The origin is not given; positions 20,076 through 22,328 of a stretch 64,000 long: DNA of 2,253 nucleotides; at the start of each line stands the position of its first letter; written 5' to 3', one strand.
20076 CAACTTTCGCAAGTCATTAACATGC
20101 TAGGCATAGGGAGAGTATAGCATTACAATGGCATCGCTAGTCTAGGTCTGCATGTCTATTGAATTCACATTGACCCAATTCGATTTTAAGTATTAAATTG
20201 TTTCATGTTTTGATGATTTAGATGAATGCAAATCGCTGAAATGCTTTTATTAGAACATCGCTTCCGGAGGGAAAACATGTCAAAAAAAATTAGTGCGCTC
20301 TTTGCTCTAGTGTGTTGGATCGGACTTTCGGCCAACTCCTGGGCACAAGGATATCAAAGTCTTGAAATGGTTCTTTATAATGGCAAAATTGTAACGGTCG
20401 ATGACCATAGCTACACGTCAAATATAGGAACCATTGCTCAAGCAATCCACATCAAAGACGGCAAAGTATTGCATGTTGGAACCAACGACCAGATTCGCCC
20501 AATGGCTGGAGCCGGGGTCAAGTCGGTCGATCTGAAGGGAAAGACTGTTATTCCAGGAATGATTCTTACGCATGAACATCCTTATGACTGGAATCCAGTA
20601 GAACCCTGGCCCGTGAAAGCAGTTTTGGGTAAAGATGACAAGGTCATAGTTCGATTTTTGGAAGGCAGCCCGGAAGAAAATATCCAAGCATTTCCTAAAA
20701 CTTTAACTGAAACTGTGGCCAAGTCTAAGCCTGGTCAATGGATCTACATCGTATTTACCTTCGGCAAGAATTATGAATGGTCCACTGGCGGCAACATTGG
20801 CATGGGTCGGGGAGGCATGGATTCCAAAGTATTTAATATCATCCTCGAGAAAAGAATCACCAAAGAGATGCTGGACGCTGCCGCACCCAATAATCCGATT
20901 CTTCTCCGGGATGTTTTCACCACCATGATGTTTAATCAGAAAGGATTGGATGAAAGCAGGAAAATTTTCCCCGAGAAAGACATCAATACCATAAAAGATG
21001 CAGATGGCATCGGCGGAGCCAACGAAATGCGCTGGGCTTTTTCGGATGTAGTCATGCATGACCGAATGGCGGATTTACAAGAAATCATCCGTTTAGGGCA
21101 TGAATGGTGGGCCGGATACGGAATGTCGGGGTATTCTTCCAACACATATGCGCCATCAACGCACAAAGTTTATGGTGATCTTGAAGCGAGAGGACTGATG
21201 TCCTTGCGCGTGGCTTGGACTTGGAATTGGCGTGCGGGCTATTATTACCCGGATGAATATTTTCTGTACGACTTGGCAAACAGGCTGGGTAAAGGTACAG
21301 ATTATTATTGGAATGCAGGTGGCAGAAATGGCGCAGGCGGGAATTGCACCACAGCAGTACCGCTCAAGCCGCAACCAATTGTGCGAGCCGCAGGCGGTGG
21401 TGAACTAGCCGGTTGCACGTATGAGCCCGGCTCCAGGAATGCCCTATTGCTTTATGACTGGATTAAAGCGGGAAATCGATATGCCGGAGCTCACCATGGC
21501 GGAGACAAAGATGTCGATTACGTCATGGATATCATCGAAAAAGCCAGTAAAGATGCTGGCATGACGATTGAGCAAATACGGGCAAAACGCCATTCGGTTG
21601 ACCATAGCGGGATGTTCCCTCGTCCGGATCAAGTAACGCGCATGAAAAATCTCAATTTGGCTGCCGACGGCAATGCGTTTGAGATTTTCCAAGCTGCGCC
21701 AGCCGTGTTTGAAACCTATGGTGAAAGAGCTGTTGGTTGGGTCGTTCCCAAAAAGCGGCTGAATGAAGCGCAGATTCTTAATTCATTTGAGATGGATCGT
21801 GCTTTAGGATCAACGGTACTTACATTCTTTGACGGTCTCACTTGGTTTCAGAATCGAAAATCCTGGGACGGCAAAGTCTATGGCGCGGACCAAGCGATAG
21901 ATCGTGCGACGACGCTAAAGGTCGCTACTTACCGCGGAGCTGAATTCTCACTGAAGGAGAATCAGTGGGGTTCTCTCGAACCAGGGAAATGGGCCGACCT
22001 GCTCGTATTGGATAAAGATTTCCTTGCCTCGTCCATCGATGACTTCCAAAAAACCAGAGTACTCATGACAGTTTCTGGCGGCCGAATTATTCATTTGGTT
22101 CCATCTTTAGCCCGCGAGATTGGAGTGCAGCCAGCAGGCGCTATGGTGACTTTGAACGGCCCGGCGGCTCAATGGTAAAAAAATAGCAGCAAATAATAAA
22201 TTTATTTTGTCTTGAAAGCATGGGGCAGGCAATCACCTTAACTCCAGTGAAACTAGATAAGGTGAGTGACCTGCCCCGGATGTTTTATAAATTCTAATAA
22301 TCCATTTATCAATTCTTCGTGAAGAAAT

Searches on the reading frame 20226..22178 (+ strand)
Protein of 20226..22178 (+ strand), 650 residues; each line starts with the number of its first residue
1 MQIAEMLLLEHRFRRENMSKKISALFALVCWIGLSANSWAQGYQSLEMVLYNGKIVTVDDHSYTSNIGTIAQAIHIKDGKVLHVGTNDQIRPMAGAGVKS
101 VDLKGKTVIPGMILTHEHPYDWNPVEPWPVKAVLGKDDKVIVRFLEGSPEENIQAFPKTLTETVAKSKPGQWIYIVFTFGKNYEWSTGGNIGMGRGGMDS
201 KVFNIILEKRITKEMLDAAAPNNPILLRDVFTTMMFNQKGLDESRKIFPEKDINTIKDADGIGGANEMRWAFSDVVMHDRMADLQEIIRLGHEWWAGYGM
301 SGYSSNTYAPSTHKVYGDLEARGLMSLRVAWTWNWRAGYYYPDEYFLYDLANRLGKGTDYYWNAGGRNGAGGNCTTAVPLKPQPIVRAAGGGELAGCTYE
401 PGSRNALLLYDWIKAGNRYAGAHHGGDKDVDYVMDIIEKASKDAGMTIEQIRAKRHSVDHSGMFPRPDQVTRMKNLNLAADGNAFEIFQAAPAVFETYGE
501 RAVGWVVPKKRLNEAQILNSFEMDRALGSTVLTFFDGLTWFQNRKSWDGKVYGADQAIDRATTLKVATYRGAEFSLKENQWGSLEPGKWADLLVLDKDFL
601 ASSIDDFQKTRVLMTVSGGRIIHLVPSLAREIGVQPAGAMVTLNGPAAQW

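Call 73: search_protein_families(library=pfam, proteins=[window:20226-22178:+], max_evalue=0.001)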
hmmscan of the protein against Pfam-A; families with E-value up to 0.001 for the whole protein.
window:20226-22178:+ (650 aa): 2 families
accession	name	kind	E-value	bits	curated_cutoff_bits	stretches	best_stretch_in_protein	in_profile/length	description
PF07969.17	Amidohydro_3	-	1.3e-26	94.6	29.7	1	101-623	3-472/472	Amidohydrolase family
PF01979.26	Amidohydro_1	-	7.3e-06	25.9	25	1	553-621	276-344/345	Amidohydrolase family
